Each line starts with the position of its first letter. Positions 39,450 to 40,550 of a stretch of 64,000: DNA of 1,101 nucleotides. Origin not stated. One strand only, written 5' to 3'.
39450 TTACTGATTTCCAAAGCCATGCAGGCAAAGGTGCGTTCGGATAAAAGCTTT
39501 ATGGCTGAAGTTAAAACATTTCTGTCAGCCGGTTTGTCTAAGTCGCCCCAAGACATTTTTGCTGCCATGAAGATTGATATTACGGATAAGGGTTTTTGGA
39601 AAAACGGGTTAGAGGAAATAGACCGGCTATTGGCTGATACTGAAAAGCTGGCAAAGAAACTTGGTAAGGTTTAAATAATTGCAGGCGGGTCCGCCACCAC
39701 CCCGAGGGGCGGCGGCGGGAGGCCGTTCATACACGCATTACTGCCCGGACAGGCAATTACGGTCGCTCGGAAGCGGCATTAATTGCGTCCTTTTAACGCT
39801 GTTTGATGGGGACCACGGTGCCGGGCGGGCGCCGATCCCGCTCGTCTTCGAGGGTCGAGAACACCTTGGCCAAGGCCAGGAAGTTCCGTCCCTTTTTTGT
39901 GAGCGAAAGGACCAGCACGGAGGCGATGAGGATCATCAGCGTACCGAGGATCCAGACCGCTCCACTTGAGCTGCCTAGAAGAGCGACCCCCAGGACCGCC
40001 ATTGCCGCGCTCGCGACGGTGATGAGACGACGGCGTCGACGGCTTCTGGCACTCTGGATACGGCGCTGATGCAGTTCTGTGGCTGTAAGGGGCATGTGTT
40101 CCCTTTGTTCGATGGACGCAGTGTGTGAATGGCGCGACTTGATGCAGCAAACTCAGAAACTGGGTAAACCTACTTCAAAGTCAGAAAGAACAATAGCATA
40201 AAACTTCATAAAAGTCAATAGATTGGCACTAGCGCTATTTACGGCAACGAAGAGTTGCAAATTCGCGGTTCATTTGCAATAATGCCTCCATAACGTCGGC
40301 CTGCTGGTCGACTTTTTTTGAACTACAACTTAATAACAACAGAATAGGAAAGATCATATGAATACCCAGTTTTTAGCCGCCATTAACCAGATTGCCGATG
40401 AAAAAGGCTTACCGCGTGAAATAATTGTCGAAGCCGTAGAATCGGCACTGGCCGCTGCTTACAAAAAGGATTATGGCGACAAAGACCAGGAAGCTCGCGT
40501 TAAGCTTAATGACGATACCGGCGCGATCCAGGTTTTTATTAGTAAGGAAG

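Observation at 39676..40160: GC-rich islet C: Arg-rich two-helix membrane protein between pepF and nusA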

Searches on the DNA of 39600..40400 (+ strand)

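Call 26: search_rna_families(source=window, start=39600, end=40400, threshold=evalue, max_evalue=1)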
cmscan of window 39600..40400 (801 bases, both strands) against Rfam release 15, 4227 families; matches with E-value up to 1: 1.
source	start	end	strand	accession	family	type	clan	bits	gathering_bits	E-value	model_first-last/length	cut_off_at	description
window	40327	40386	-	RF02108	DLEU2_4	Gene; lncRNA;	-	17.7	40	0.67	1-58/58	no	Deleted in lymphocytic leukemia 2 conserved region 4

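Call 30: search_dna_similar(query=window:39675-40160:+, collection=plasmids, mode=distant, max_evalue=0.01, max_rows=15)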
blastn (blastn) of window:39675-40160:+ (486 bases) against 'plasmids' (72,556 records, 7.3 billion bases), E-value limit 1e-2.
Records with a match: 3; places in all: 3; records where one place covers at least 80% of the query: 0.
Best place of each record, by identity: 80-90% 3.
By first word of the organism name: Streptomyces 3.
By predicted mobility (MOB-suite, as given by PLSDB): non-mobilizable 3.
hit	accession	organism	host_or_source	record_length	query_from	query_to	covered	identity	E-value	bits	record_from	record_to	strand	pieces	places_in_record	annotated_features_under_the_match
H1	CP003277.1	Streptomyces hygroscopicus subsp. jinggangensis 5008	-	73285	133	179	10%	83.0%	3e-3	50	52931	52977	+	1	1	hypothetical protein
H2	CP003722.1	Streptomyces hygroscopicus subsp. jinggangensis TL01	-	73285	133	179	10%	83.0%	3e-3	50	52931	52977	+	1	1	hypothetical protein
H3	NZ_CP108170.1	Streptomyces sp. NBC_00148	-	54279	133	179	10%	83.0%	3e-3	50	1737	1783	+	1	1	hypothetical protein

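Call 31: search_dna_similar(query=window:39675-40160:+, collection=phages, mode=distant, max_evalue=0.01, max_rows=15)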
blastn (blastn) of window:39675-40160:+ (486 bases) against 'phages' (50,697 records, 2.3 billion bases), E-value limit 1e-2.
Records with a match: 1; places in all: 1; records where one place covers at least 80% of the query: 0.
Best place of each record, by identity: >=99% 1.
By first word of the organism name: Vibrio 1.
By host as written in the record: Vibrio sagamiensis 1.
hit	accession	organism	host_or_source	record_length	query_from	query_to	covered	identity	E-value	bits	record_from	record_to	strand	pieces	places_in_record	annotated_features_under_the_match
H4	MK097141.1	Vibrio phage P23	Vibrio sagamiensis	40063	457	482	5%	100.0%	3e-3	48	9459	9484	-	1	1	putative tail tape measure protein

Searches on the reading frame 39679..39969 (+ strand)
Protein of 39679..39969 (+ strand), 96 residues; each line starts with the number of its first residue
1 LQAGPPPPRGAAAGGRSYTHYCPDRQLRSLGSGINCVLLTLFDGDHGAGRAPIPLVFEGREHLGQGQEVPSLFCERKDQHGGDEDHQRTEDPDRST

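Call 5: search_protein_families(library=pfam, proteins=[window:39679-39969:+], max_evalue=1)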
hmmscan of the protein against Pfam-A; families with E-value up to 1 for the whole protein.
window:39679-39969:+ (96 aa): 0 families

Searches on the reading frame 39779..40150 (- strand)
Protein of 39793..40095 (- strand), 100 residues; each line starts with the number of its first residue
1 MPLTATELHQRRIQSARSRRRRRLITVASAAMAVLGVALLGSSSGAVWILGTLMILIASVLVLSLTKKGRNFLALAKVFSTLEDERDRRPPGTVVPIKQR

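Call 5: search_protein_families(library=pfam, proteins=[window:39793-40095:-, window:39779-40150:-], max_evalue=1)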
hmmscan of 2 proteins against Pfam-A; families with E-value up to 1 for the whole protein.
window:39793-40095:- (100 aa): 11 families
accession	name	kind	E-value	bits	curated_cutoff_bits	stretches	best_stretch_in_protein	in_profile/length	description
PF07690.21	MFS_1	-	0.0021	17.5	33.4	1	17-59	265-305/347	Major Facilitator Superfamily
PF14256.11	YwiC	-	0.0032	18.1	25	1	13-74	49-110/126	YwiC-like protein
PF19744.4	DUF6232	-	0.0059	17.5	27.4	1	12-63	22-74/117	Family of unknown function (DUF6232)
PF10399.14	UCR_Fe-S_N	-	0.0066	16.3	24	1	16-39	6-29/41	Ubiquitinol-cytochrome C reductase Fe-S subunit TAT signal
PF11804.13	DUF3325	-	0.0084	16.7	26.8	1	5-78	22-94/101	Protein of unknown function (DUF3325)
PF00487.30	FA_desaturase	-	0.013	15.7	29.7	1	4-63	116-179/253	Fatty acid desaturase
PF25587.1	Rv2743c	-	0.013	15.6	27.7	1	15-78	25-86/237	Rv2743c family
PF11239.13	DUF3040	-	0.095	13.4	24.7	1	6-58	27-81/84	Protein of unknown function (DUF3040)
PF20990.2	DUF2207_C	-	0.1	12.7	33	1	24-79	137-206/247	Predicted membrane protein (DUF2207) C-terminal domain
PF19601.4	DUF6106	-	0.19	12.1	25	1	19-67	18-64/173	Family of unknown function (DUF6106)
PF14015.11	DUF4231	-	0.37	11.7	24.7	1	15-68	10-63/103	Protein of unknown function (DUF4231)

window:39779-40150:- (123 aa): 0 families

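Call 8: find_homologous_proteins(query=window:39793-40095:-, max_evalue=0.01)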
Query window:39793-40095:- (100 aa): 1 proteins with E <= 0.01 among 30 candidates.
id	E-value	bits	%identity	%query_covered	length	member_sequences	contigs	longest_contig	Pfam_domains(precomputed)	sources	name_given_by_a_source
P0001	1.5e-53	196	100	100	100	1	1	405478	-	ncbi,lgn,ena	-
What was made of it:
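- Tried and rejected: The word-index search of 5.8 billion clusters found only ORF100 itself (call 8).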

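Call 10: find_encoding_contigs(protein=P0001, flank=10000, max_places=6)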
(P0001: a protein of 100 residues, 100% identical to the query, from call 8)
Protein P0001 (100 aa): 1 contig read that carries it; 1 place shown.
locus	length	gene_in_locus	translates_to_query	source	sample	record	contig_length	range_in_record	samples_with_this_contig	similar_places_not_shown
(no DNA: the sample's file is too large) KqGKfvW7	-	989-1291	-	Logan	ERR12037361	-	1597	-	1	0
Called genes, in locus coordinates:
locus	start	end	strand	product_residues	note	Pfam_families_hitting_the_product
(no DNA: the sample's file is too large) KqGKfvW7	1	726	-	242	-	?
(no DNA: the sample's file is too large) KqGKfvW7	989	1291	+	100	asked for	-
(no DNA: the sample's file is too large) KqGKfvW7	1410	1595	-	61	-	?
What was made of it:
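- Checked: Not an assembly chimera: an independent Logan contig from run ERR12037361 carries the identical ORF with the same spacings to both neighbours (262 and 118 nt; call 10).
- Both junctions are reproduced in an independent assembly (call 10). An independent Logan contig reproduces ORF100 with both junctions at identical spacings (call 10).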

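Call 27: search_protein_representatives(protein=window:39793-40095:-)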
Query: 100 residues. Proteins with E-value up to 0.001 (for the whole library): 2; up to 1e-10: 1; up to 1e-30: 1. The best 2 are listed.
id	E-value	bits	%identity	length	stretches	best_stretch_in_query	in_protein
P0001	4.9e-54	196.0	100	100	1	1-100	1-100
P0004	4.0e-04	36.7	29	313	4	32-88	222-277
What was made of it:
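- ORF100 has no homologue in 5.8 billion clusters or in 1.84 billion HMMER representatives (calls 8, 27). There is no homologue (calls 8, 27).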

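Call 32: find_related_loci(query=window:39793-40095:-, collection=viral_contigs, flank=3000)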
Query window:39793-40095:- (100 aa) in viral_contigs; peptide patterns used: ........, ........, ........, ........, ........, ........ (x = any residue, [..] = any of these).
54 stretches matched a pattern, but none encodes a relative of the query by tblastn (E <= 1e-3).

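Call 61: predict_structure(protein=window:39793-40095:-)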
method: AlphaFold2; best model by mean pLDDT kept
length: 100 residues; sequences in the alignment: 1
mean_pLDDT: 64.5   pTM: 0.31
mean pLDDT of the five models: 64.5, 63.4, 62.8, 61.8, 60.2
residues with pLDDT >= 90: 0; 70-90: 29; 50-70: 67; < 50: 4
segments of 3 or more residues with pLDDT < 50: 98-100
pLDDT, mean of each block of 10 residues (from residue 1): 63 58 62 65 65 77 69 72 63 52
secondary structure, 60 per line:
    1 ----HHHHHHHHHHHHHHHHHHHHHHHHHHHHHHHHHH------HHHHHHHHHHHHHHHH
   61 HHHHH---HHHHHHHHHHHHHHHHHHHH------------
elements in order: H5-38 H45-65 H69-88
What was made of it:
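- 39973..40026 (-): Codons 24-41: TM helix 1 (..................). AF2 helix 5-38, call 61 (low confidence).
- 39901..39960 (-): Codons 46-65: TM helix 2 (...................), after an uncharged 4-5-residue loop (SSSGA). AF2 helix 45-65, call 61.
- The AF2 model has low confidence (pLDDT 64.5; call 61).
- Tried and rejected: Not run, because the single-sequence AF2 model has pLDDT 64.5 and a helical hairpin is uninformative (call 61).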

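Call 72: search_protein_families(library=phrogs, proteins=[window:39793-40095:-], max_evalue=0.01)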
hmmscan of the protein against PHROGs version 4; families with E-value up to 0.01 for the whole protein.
window:39793-40095:- (100 aa): 1 family
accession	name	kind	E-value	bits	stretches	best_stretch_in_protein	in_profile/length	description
phrog_13992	-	unknown function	0.0052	17.7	1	11-61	64-114/153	-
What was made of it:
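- On Class II holin: The only PHROG hit is to an unknown-function family at E = 0.005 (call 72).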

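Call 73: search_protein_families(library=padloc, proteins=[window:39793-40095:-], max_evalue=0.01)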
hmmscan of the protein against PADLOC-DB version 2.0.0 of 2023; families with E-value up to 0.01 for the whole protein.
window:39793-40095:- (100 aa): 0 families

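Call 74: search_protein_families(library=ncbifam, proteins=[window:39793-40095:-], max_evalue=0.01)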
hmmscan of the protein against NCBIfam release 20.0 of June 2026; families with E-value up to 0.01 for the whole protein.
window:39793-40095:- (100 aa): 3 families
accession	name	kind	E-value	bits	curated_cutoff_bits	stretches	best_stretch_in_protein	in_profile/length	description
NF004379.0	PRK05740.2-5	equivalog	0.0016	18.2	150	1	23-77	19-73/127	preprotein translocase subunit SecE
NF033634.1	SLATT_1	domain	0.0028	17.6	41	1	14-82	16-91/132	SLATT domain-containing protein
NF004372.0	PRK05740.1-2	equivalog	0.0082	16.3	134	1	24-77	18-71/123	preprotein translocase subunit SecE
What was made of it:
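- On SLATT two-TM effector domain: NF033634 SLATT_1 scores 17.6 bits against a cut-off of 41 (call 74).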

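Call 91: search_dna_similar(query=window:39793-40095:-, collection=plasmids, mode=protein, max_evalue=0.01, max_rows=10)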
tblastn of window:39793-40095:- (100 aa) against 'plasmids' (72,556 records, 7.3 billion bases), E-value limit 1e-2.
No match.

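Call 92: search_dna_similar(query=window:39793-40095:-, collection=phages, mode=protein, max_evalue=0.01, max_rows=10)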
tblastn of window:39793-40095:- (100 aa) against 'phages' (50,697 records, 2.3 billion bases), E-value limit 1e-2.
No match.
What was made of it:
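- On Horizontally acquired genomic island: No donor was found (calls 8, 27, 30-32, 91, 92).
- On Class II holin: There is no tblastn hit in 50,697 phage records (call 92).
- No similar DNA or protein was found in plasmids, phages, viral contigs or 1.84 billion proteins (calls 27, 30-32, 91, 92).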

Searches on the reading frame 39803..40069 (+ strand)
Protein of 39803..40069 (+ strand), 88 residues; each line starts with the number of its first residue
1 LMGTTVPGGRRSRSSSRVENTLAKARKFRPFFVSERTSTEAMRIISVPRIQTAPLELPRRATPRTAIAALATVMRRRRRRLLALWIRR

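Call 5: search_protein_families(library=pfam, proteins=[window:39803-40069:+], max_evalue=1)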
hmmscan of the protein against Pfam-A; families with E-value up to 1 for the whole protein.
window:39803-40069:+ (88 aa): 2 families
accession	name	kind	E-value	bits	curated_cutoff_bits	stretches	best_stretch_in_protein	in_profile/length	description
PF11560.13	LAP2alpha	-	0.016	15.1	25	1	37-73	64-100/234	Lamina-associated polypeptide 2 alpha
PF13962.11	PGG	-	0.11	12.7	24.1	1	3-39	26-64/116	Domain of unknown function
